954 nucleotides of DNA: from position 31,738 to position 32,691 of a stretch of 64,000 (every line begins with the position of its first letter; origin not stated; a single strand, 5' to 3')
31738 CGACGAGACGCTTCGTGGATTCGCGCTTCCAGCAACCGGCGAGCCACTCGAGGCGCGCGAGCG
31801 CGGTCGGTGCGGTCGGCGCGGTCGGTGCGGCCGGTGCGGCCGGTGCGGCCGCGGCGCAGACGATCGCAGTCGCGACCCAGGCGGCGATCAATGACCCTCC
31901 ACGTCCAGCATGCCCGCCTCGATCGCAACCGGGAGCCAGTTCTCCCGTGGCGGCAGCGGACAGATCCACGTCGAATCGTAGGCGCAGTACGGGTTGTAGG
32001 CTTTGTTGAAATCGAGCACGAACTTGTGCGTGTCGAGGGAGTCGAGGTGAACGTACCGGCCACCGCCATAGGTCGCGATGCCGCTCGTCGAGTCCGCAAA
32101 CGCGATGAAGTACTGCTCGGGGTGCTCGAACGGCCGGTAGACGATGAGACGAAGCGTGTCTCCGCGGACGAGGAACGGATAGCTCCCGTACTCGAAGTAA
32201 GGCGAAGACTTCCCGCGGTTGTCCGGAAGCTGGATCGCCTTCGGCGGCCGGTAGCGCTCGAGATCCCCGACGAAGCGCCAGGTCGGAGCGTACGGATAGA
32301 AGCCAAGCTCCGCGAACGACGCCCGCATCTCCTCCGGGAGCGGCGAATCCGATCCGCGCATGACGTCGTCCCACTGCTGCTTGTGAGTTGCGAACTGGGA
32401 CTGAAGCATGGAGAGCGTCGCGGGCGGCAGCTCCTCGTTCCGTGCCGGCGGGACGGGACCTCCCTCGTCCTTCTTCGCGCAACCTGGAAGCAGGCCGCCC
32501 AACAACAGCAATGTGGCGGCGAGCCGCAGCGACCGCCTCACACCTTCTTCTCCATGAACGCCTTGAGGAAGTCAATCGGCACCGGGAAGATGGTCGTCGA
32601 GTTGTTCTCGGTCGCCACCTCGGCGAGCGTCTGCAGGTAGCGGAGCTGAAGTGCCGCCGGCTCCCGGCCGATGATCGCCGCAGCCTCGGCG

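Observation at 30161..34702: Six translationally coupled genes: NfeD-SPFH-DUF1684-NTF2-like-DinB-DUF1572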

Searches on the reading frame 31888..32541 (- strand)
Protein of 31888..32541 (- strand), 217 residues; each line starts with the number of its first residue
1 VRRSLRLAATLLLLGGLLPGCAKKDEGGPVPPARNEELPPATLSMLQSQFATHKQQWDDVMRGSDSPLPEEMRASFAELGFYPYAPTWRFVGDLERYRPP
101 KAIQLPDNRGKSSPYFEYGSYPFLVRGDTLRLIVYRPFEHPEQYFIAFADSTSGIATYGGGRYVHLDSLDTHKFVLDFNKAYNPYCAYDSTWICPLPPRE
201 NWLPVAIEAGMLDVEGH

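Call 4: search_protein_families(library=pfam, proteins=[window:31888-32541:-], max_evalue=0.01)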
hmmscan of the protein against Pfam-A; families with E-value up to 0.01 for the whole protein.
window:31888-32541:- (217 aa): 1 family
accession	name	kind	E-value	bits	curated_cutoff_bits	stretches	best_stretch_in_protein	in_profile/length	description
PF07920.16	DUF1684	-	9.8e-42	143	25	1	75-210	2-137/139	Protein of unknown function (DUF1684)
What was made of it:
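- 31888..32541 (-): DUF1684 lipoprotein (217 aa) with signal peptide plus Cys21 and an invariant Cx7C (C186, C194). GTGA overlap with SPFH. Pfam (call 4).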

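Call 7: find_homologous_proteins(query=window:31888-32541:-, max_evalue=0.00001)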
Query window:31888-32541:- (217 aa): 711 proteins with E <= 0.00001 among 1188 candidates; the best 120 are listed.
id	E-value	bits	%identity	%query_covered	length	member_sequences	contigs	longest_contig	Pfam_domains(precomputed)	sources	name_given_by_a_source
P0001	1.2e-148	511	100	100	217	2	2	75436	PF07920.17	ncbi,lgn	ncbi:MAG: DUF1684 domain-containing protein [Candidatus Eiseniibacteriota bacterium]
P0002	1.1e-106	374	75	96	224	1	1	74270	PF07920.17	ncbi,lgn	-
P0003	2.3e-88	314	63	100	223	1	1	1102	PF07920.17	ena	-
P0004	2.7e-87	310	63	95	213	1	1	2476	PF07920.17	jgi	jgi:uncharacterized protein (DUF1684 family)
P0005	1.9e-86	307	65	91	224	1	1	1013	PF07920.17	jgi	jgi:uncharacterized protein (DUF1684 family)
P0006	2.2e-86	307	63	91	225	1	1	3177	PF07920.17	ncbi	ncbi:MAG: DUF1684 domain-containing protein [Candidatus Eisenbacteria bacterium]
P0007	4.5e-86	306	66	90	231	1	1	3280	PF07920.17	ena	-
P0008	6.9e-86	306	64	91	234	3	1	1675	PF07920.17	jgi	jgi:uncharacterized protein (DUF1684 family)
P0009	2.0e-84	301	62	98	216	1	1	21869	PF07920.17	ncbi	-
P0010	3.3e-84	300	61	100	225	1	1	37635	PF07920.17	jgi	jgi:uncharacterized protein (DUF1684 family)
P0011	1.2e-83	298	63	92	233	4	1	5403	PF07920.17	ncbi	-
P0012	2.7e-83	297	61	91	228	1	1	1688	PF07920.17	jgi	jgi:hypothetical protein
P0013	3.6e-82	293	65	81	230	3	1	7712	PF07920.17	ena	-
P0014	3.8e-82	293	65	89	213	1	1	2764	PF07920.17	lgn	-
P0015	8.5e-82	292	63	91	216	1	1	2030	PF07920.17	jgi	jgi:uncharacterized protein (DUF1684 family)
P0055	1.0e-68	249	61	78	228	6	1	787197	PF07920.17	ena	-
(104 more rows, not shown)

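Call 8: find_encoding_contigs(protein=P0002, flank=8000, max_places=2)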
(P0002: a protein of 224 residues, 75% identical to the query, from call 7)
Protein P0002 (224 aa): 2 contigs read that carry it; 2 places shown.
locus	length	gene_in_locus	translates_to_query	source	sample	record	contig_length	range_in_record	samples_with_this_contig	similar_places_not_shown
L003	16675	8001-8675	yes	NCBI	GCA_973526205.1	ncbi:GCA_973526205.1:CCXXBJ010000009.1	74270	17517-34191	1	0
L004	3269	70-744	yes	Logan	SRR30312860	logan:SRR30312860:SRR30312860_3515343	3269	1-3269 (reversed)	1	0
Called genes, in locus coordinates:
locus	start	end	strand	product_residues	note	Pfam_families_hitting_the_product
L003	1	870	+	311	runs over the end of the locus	PF00491:Arginase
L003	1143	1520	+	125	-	-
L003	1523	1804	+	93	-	-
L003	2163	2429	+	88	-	-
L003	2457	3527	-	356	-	PF13385:Laminin_G_3, PF13860:FlgD_ig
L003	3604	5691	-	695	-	PF00158:Sigma54_activat, PF14532:Sigma54_activ_2, PF07728:AAA_5, PF25601:AAA_lid_14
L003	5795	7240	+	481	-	PF25145:NfeD1b_N, PF24961:NfeD_membrane, PF01957:NfeD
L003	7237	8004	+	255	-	PF01145:Band_7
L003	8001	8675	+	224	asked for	PF07920:DUF1684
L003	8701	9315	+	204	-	PF19780:DUF6265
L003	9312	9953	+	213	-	PF12867:DinB_2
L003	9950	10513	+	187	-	PF07609:DUF1572, PF04978:MST, PF12867:DinB_2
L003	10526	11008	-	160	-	-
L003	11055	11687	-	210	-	PF03458:Gly_transporter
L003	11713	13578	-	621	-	PF13520:AA_permease_2, PF00582:Usp (faint)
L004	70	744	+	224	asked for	PF07920:DUF1684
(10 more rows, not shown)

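Call 9: find_encoding_contigs(protein=P0010, flank=8000, max_places=2)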
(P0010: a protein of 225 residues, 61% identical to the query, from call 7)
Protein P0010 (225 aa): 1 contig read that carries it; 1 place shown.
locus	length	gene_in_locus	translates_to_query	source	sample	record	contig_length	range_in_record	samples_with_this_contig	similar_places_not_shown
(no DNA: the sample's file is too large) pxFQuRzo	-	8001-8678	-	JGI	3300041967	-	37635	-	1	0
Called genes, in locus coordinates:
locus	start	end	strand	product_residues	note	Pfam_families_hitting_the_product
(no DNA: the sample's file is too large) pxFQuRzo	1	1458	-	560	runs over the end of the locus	-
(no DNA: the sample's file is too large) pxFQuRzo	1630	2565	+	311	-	PF00491:Arginase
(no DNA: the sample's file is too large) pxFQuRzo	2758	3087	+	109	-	-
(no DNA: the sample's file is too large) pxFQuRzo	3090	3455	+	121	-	-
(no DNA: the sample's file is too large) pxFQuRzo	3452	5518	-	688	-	PF00158:Sigma54_activat, PF14532:Sigma54_activ_2, PF07728:AAA_5, PF25601:AAA_lid_14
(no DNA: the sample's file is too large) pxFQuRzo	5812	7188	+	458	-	PF25145:NfeD1b_N, PF24961:NfeD_membrane, PF01957:NfeD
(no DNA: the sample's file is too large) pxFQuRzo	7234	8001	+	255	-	PF01145:Band_7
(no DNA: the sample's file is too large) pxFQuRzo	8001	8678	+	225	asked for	PF07920:DUF1684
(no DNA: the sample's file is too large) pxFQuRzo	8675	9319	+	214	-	PF12867:DinB_2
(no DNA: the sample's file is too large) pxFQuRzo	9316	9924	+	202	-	PF07609:DUF1572, PF04978:MST, PF12867:DinB_2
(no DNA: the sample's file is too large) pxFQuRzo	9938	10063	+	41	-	-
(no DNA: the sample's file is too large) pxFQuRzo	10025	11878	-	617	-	PF13520:AA_permease_2, PF00324:AA_permease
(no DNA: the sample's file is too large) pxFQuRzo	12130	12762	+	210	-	PF07638:Sigma70_ECF, PF04542:Sigma70_r2, PF08281:Sigma70_r4_2, PF04545:Sigma70_r4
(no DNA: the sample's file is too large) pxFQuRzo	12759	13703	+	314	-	PF10099:RskA_C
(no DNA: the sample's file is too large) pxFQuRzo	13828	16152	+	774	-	-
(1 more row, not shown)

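Call 10: find_encoding_contigs(protein=P0055, flank=8000, max_places=2)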
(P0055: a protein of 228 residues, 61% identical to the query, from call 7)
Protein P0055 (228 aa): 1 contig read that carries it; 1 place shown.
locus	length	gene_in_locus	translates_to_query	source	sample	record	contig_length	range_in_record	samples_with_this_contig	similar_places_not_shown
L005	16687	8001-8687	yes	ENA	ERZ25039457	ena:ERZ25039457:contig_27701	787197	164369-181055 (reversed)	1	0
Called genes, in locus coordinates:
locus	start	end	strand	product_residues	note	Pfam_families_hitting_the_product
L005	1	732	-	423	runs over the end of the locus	PF19290:PmbA_TldD_2nd (faint), PF19289:PmbA_TldD_3rd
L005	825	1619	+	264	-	-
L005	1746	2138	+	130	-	PF00491:Arginase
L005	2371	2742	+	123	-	-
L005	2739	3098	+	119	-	-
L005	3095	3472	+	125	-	-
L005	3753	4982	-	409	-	PF00158:Sigma54_activat, PF01078:Mg_chelatase (faint), PF14532:Sigma54_activ_2, PF07728:AAA_5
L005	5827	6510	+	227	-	-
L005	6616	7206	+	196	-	PF24961:NfeD_membrane, PF01957:NfeD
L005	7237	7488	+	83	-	-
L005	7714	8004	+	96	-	-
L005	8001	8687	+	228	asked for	PF07920:DUF1684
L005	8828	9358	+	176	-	PF19780:DUF6265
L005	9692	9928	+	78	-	-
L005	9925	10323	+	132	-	PF01042:Ribonuc_L-PSP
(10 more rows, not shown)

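Call 12: find_related_loci(query=A1, collection=genome_contigs, flank=10000)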
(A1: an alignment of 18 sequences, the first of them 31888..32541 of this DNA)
Query A1 (217 aa) in genome_contigs; peptide patterns used: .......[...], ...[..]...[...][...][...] (x = any residue, [..] = any of these).
600 stretches matched a pattern (row limit reached: there are more); 600 encode a relative of the query (tblastn E <= 1e-3); the best 80 are kept; 80 distinct loci.
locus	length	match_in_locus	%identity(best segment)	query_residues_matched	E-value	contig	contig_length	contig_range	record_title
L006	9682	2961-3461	42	47-210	3e-41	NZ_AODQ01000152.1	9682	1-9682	Cesiribacter andamanensis AMV16 contig000152, whole genome shotgun sequence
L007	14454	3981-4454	46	54-210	6e-39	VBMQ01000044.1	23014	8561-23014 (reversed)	MAG: Methanobacteriota archaeon isolate EA_27 14_1009_16_40cm_scaffold_29674, whole genome shotgun sequence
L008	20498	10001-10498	41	48-210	9e-38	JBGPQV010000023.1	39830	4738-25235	MAG: Thermoplasmata archaeon isolate OBJ1_062018_150_24 k141_1446885_length_39830_cov_14.9981, whole genome shotgun sequ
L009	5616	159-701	38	38-210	1e-35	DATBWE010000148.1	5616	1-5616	MAG TPA_asm: Candidatus Bathyarchaeia archaeon isolate SMAG_U7533 k141_512899, whole genome shotgun sequence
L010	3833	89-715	35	1-210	2e-35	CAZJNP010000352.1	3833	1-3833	MAG TPA_asm: uncultured Calditrichaceae bacterium isolate binchicken_co172_69 genome assembly, contig: NODE_25587_length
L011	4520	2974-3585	34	2-210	2e-35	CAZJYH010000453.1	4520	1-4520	MAG TPA_asm: uncultured Alphaproteobacteria bacterium isolate SRP342105_co1_110 genome assembly, contig: NODE_27797_leng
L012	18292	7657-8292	36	5-210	3e-35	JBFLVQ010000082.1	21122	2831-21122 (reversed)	MAG: Acidobacteriota bacterium isolate MAG010 MAG010_82, whole genome shotgun sequence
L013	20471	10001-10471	44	65-217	7e-35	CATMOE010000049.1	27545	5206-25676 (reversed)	MAG: uncultured Dehalococcoidia bacterium isolate SRR3967319_bin.3_MetaWRAP_v1.3_MAG genome assembly, contig: ERZ508525.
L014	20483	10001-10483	39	55-213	2e-34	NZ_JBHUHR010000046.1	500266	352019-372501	Belliella marina strain CGMCC 1.15180 velvet_auto_105_46, whole genome shotgun sequence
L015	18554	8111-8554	44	62-212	2e-34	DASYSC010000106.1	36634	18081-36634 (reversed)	MAG TPA_asm: Candidatus Limnocylindria bacterium isolate SMAG_U4527 k141_3589210, whole genome shotgun sequence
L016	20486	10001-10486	39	51-210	2e-34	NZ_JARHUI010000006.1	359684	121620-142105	Algoriphagus sp. CAU 1675 contig6, whole genome shotgun sequence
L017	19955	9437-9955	38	37-210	7e-34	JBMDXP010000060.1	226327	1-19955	MAG: Algoriphagus sp. isolate FBaRs1_7 FBaRs1_contig64, whole genome shotgun sequence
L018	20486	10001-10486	40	51-210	4e-34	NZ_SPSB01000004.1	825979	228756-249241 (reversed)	Algoriphagus kandeliae strain XY-J91 NODE_4_length_825979_cov_87.044790, whole genome shotgun sequence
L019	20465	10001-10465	39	61-213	5e-34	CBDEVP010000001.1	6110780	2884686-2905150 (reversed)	MAG: Cyclobacteriaceae bacterium isolate 71ba2da1-5d22-415a-bb46-bbf8e2cda1a7 genome assembly, contig: contig_1, whole g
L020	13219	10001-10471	44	65-217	8e-34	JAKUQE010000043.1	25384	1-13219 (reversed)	MAG: Dehalococcoidia bacterium isolate ALOHA_A2.5_21 A2.5-Dehalococcoidia-20_43, whole genome shotgun sequence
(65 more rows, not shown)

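Call 14: find_related_loci(query=window:31888-32541:-, collection=metagenome_contigs, flank=10000)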
Query window:31888-32541:- (217 aa) in metagenome_contigs; peptide patterns used: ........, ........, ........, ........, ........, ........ (x = any residue, [..] = any of these).
130 stretches matched a pattern; 84 encode a relative of the query (tblastn E <= 1e-3); the best 80 are kept; 80 distinct loci.
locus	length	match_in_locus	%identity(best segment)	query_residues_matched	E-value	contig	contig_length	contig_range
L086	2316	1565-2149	61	20-212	3e-79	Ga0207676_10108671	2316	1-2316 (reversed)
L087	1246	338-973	55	6-215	2e-82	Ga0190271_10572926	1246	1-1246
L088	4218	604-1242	56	9-217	2e-75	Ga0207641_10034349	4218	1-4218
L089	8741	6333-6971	55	9-217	4e-74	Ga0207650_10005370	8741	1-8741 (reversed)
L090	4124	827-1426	58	20-217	3e-74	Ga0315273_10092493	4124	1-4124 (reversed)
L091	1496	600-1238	54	9-217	3e-77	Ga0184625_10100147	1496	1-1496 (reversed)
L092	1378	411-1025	56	7-208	1e-76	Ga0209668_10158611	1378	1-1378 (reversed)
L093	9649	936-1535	57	20-217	3e-72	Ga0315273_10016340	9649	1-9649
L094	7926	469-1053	56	20-212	2e-68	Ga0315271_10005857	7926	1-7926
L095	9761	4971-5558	55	20-212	2e-67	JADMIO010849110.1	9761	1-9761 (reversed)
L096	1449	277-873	58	20-217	1e-69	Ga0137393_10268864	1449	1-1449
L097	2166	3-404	63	84-217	6e-55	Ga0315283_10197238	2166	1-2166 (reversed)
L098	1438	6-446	57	73-217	2e-55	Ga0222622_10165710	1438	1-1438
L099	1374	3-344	67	99-212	2e-51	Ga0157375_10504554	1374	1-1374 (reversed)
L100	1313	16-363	62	101-216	5e-48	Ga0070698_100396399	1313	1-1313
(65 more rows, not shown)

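Call 24: search_solved_structures(query=window:31888-32541:-, max_evalue=1)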
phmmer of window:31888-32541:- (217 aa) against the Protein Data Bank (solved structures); distinct sequences matched with E-value up to 1: 6.
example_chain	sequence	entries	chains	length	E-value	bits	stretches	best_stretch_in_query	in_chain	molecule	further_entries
2lnu_A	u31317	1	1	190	2.9e-25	92.3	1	63-216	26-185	Uncharacterized protein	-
2lok_A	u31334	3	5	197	2.9e-21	79.2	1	47-211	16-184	Uncharacterized protein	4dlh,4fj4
7v8p_A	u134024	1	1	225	0.58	12.8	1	159-187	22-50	Chromosome partition protein MukE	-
3rpu_G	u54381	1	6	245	0.59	12.8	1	159-187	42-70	Chromosome partition protein mukE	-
3euh_C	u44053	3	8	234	0.62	12.7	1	159-187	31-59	MukE | Chromosome partition protein MukE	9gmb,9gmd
7nyw_E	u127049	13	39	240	0.89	12.2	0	160-187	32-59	Chromosome partition protein MukE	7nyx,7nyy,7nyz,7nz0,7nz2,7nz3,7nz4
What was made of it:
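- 31888..32541 (-): PDB relatives 2LNU and 2LOK/4DLH are annotated 'uncharacterized' (call 24).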

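Call 34: search_protein_families(library=pfam, alignment_id=A2, max_evalue=0.001)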
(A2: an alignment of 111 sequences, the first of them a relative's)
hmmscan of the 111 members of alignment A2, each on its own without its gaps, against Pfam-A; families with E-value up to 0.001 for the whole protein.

A. member 1, L007:5049-5714:+ (222 aa): 0 families

B. families by the number of members that match (of 111 scanned): 101 families (the first 25 are shown)
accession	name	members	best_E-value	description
PF04002.20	RadC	25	6.8e-44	RadC-like JAB domain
PF20582.4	UPF0758_N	24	6e-31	UPF0758 N-terminal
PF03483.22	B3_4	14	5.2e-67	B3/4 domain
PF17759.6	tRNA_synthFbeta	14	5.5e-42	Phenylalanyl tRNA synthetase beta chain CLM domain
PF03147.19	FDX-ACB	14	2.7e-29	Ferredoxin-fold anticodon binding domain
PF03484.21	B5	14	1.5e-25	tRNA synthetase B5 domain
PF01588.26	tRNA_bind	14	2.8e-24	Putative tRNA binding domain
PF02518.31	HATPase_c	11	5.5e-26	Histidine kinase-, DNA gyrase B-, and HSP90-like ATPase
PF00512.31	HisKA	11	9.8e-10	His Kinase A (phospho-acceptor) domain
PF14520.12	HHH_5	11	2.1e-05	Helix-hairpin-helix domain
PF00072.30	Response_reg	9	3.1e-27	Response regulator receiver domain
PF00989.32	PAS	9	6.1e-15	PAS fold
PF13426.13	PAS_9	9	1.2e-14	PAS domain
PF08447.18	PAS_3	9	6.6e-11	PAS fold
PF13188.13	PAS_8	9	1.1e-09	PAS domain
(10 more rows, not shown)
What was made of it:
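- Their operonic neighbours are RadC, PheT and histidine kinases (call 34).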

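Call 46: search_protein_families(library=ncbifam, proteins=[window:31888-32541:-], max_evalue=0.001)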
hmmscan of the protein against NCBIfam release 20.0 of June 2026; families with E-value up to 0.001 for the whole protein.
window:31888-32541:- (217 aa): 0 families

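Call 47: search_protein_families(library=padloc, proteins=[window:31888-32541:-], max_evalue=0.001)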
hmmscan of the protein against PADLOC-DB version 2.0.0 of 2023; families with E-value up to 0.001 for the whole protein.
window:31888-32541:- (217 aa): 0 families

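Call 68: search_protein_families(library=pfam, proteins=[L097:221-814:+, L095:5512-6318:+, L089:7357-7827:+, L094:1382-2041:+, L095:7401-8351:-, L094:2649-3881:-], max_evalue=0.001)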
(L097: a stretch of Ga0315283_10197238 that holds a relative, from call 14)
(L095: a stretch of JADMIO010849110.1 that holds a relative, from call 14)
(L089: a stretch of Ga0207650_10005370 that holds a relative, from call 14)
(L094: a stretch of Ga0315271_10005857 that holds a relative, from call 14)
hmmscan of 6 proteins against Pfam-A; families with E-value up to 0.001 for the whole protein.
L097:221-814:+ (198 aa): 1 family
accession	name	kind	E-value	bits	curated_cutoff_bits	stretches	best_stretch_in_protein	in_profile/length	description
PF01042.26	Ribonuc_L-PSP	-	5.4e-26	91.4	27.3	1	81-193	8-120/121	Endoribonuclease L-PSP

L095:5512-6318:+ (269 aa): 3 families
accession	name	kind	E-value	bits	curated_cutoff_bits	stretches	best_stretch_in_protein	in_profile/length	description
PF07883.17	Cupin_2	-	6.1e-12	45.5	27.2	1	190-241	12-64/70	Cupin domain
PF12973.13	Cupin_7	-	1.2e-05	25.5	27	1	172-246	27-98/105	ChrR Cupin-like domain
PF00190.28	Cupin_1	-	0.00018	21.5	22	1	187-244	44-109/151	Cupin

L089:7357-7827:+ (157 aa): 1 family
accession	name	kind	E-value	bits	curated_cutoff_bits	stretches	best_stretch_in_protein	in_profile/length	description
PF01042.26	Ribonuc_L-PSP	-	4e-27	95.1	27.3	1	43-154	8-121/121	Endoribonuclease L-PSP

L094:1382-2041:+ (220 aa): 1 family
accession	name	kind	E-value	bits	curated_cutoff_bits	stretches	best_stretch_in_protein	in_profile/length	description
PF01042.26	Ribonuc_L-PSP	-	1.8e-27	96.1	27.3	1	103-215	8-120/121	Endoribonuclease L-PSP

L095:7401-8351:- (317 aa): 6 families
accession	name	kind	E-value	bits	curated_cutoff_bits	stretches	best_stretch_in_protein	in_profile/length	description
PF14394.12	DUF4423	-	4.3e-14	53.1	30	1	116-181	10-75/165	Domain of unknown function (DUF4423)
PF18029.7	Glyoxalase_6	-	1.4e-12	48.6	23.6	1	210-308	6-102/106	Glyoxalase-like domain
PF00903.31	Glyoxalase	-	6.1e-10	40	20.6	1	208-308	7-118/121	Glyoxalase/Bleomycin resistance protein/Dioxygenase superfamily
PF13560.12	HTH_31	-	9.4e-08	32.7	27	1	50-98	14-63/64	Helix-turn-helix domain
PF01381.28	HTH_3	-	2.8e-05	24.5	23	1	51-96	10-55/55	Helix-turn-helix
PF13443.12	HTH_26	-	0.00016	22.3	22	1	51-100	11-61/63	Cro/C1-type HTH DNA-binding domain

L094:2649-3881:- (411 aa): 0 families
